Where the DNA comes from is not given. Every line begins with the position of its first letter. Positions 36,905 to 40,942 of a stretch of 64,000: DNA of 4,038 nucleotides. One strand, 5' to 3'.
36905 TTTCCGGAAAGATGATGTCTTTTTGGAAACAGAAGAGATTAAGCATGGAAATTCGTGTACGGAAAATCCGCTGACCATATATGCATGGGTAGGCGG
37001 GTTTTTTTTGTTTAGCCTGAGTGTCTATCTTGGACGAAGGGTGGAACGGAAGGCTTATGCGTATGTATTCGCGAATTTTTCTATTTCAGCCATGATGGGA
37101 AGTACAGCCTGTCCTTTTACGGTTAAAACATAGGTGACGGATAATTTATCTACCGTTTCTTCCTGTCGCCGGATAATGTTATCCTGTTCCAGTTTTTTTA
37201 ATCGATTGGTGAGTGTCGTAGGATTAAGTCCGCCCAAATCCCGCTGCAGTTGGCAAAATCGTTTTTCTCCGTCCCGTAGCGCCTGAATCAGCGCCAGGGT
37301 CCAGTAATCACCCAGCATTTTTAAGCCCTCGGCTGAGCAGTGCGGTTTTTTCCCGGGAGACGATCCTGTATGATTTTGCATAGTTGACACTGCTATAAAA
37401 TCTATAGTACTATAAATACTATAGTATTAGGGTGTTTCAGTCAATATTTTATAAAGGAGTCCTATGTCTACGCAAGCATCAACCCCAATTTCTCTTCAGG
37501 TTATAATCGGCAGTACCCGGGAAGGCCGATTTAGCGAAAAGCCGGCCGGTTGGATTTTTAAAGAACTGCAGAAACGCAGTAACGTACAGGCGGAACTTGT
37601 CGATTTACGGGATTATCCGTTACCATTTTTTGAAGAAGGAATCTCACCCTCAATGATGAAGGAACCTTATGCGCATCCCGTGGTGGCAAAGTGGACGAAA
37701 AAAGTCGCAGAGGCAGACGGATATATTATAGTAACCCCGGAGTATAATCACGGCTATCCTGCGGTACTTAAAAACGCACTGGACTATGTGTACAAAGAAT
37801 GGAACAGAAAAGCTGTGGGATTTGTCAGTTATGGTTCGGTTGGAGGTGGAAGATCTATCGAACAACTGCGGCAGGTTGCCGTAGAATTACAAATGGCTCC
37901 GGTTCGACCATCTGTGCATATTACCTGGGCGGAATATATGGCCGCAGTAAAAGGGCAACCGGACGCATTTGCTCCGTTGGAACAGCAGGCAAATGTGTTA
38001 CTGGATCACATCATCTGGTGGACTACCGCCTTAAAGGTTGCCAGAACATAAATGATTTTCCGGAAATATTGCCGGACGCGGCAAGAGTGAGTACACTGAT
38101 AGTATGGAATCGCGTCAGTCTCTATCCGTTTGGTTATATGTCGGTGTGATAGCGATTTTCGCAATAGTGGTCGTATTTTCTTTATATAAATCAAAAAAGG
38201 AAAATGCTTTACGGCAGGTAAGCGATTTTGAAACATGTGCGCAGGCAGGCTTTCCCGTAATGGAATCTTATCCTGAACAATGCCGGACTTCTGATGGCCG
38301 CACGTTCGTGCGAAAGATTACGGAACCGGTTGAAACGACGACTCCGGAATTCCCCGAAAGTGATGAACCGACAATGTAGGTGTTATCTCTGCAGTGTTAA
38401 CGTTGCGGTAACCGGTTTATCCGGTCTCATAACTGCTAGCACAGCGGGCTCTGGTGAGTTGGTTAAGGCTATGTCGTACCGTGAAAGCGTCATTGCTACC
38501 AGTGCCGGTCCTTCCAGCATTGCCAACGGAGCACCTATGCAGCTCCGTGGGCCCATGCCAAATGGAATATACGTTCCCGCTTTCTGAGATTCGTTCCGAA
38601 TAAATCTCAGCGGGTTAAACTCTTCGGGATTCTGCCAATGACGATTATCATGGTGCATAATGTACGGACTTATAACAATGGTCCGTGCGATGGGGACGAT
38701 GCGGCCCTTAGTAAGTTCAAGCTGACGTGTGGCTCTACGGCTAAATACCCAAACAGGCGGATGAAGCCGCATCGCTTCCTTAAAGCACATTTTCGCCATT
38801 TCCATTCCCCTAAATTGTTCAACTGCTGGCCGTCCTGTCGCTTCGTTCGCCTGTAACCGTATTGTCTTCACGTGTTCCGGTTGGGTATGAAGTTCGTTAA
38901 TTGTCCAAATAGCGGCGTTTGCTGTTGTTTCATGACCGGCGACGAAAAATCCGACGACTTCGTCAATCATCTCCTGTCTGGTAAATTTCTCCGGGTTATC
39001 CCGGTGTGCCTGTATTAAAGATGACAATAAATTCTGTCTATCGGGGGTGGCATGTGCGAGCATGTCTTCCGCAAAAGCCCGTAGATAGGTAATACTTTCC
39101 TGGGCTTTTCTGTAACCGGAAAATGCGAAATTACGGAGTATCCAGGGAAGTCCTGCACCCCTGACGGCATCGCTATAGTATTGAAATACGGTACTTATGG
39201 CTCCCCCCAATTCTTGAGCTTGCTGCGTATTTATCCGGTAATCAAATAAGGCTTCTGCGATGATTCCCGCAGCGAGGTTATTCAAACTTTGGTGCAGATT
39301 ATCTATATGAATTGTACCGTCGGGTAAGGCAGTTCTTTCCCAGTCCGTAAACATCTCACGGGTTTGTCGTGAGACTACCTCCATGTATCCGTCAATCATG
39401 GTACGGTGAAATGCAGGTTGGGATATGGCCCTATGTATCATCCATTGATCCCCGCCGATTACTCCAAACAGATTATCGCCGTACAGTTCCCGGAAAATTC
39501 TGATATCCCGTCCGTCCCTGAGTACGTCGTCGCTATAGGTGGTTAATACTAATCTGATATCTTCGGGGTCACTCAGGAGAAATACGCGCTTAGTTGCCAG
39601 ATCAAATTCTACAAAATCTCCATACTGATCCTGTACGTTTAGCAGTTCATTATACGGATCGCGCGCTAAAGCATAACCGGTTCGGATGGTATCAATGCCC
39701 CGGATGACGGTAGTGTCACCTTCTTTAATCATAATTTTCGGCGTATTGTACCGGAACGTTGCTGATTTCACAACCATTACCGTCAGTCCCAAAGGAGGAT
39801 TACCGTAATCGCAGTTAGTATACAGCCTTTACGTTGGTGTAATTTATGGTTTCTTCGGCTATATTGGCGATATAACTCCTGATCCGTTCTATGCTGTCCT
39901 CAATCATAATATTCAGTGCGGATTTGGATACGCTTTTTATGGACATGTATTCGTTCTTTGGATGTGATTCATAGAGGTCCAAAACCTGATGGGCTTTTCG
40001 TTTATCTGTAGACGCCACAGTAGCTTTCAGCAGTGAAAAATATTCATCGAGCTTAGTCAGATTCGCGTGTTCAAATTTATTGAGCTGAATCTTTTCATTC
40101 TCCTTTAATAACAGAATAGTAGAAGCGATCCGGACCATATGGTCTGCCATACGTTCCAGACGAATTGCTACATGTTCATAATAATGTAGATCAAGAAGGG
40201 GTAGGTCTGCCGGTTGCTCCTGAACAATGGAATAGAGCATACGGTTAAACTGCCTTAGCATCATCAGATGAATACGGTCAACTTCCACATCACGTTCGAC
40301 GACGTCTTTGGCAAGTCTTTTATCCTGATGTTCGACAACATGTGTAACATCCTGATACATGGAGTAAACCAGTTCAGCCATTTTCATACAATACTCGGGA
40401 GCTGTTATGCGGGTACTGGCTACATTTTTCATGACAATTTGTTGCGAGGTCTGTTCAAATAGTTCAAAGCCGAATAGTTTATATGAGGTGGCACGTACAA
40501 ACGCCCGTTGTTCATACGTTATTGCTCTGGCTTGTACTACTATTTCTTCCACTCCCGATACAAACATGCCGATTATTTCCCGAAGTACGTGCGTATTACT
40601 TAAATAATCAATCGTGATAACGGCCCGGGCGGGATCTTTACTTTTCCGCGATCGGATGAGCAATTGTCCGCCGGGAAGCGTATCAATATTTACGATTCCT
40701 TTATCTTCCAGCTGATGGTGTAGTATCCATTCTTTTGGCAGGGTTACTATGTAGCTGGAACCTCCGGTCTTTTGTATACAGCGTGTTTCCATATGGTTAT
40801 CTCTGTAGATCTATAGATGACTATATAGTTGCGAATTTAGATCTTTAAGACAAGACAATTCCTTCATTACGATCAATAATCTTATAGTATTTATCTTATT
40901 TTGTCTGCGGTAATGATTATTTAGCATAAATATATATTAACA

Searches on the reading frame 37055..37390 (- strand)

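Call 21: search_protein_families(library=pfam, proteins=[window:37055-37390:-], max_evalue=0.001)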
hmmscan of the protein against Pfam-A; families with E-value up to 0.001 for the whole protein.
window:37055-37390:- (111 aa): 3 families
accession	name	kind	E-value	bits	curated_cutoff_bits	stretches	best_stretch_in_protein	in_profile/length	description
PF01638.23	HxlR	-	3.9e-19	68.7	20.8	1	26-110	2-86/91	HxlR-like helix-turn-helix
PF01047.28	MarR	-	2.4e-05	24.6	24.6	1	54-82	28-56/59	MarR family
PF01022.26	HTH_5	-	0.00021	21.5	22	1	33-74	6-46/47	Bacterial regulatory protein, arsR family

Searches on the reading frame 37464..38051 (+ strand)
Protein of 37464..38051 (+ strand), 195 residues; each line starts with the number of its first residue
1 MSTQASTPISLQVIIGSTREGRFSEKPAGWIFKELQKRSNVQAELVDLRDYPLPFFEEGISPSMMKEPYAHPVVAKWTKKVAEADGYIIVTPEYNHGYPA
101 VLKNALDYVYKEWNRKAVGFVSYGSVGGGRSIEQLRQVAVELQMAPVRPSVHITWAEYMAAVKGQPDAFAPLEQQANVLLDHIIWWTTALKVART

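Call 21: search_protein_families(library=pfam, proteins=[window:37464-38051:+], max_evalue=0.001)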
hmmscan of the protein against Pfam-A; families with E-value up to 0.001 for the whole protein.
window:37464-38051:+ (195 aa): 2 families
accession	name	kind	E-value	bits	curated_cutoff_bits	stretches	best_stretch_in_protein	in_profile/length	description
PF03358.20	FMN_red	-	4.4e-40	137.2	24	1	13-152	5-146/152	NADPH-dependent FMN reductase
PF02525.22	Flavodoxin_2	-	1.1e-09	38.7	27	1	13-111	5-105/198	Flavodoxin-like fold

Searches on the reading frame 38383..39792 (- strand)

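Call 3: search_protein_families(library=pfam, proteins=[window:38383-39792:-], max_evalue=1)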
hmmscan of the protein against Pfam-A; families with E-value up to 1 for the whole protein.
window:38383-39792:- (469 aa): 1 family
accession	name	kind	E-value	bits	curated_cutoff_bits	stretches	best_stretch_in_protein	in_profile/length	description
PF00067.27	p450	-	2.9e-60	204.8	22.8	1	45-458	21-455/462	Cytochrome P450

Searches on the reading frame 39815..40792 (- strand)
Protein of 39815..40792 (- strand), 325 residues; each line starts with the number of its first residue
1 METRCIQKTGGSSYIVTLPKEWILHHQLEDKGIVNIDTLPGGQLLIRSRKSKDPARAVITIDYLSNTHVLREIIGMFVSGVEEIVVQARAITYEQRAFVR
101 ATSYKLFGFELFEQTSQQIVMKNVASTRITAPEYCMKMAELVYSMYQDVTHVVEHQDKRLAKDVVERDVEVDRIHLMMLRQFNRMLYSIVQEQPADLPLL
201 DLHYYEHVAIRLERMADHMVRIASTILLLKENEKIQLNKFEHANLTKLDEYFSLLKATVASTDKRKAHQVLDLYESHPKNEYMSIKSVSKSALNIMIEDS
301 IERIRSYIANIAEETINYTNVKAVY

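Call 3: search_protein_families(library=pfam, proteins=[window:39815-40792:-], max_evalue=1)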
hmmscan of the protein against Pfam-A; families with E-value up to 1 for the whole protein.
window:39815-40792:- (325 aa): 2 families
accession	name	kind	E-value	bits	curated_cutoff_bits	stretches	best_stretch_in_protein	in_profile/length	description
PF01895.24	PhoU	-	8.7e-14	52.1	23.5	1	137-225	3-88/89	PhoU domain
PF04014.23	MazE_antitoxin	-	1.5e-08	34.8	24.7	1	7-52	1-46/48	Antidote-toxin recognition MazE, bacterial antitoxin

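Call 4: search_protein_families(library=padloc, proteins=[window:39815-40792:-], max_evalue=1)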
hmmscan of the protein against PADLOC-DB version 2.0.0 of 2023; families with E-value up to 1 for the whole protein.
window:39815-40792:- (325 aa): 0 families

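Call 5: search_protein_families(library=ncbifam, proteins=[window:39815-40792:-], max_evalue=1)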
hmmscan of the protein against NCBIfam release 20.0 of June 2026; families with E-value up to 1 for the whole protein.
window:39815-40792:- (325 aa): 3 families
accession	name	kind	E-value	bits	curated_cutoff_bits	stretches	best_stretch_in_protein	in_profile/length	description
TIGR02135.1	phoU_full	equivalog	2.3e-11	43.7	130.25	1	136-318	15-206/212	phosphate signaling complex protein PhoU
NF008332.0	PRK11115.1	equivalog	0.00081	19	342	1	135-300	25-183/239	phosphate signaling complex protein PhoU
NF002948.0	PRK03606.1-1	equivalog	0.076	12.9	275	1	140-200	10-67/160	ureidoglycolate lyase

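Call 53: search_protein_families(library=phrogs, proteins=[window:39815-40792:-], max_evalue=0.1)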
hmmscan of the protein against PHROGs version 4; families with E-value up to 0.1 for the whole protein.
window:39815-40792:- (325 aa): 1 family
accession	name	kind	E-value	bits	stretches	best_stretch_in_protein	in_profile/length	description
phrog_19413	-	unknown function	0.07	14.1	1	284-321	56-93/149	-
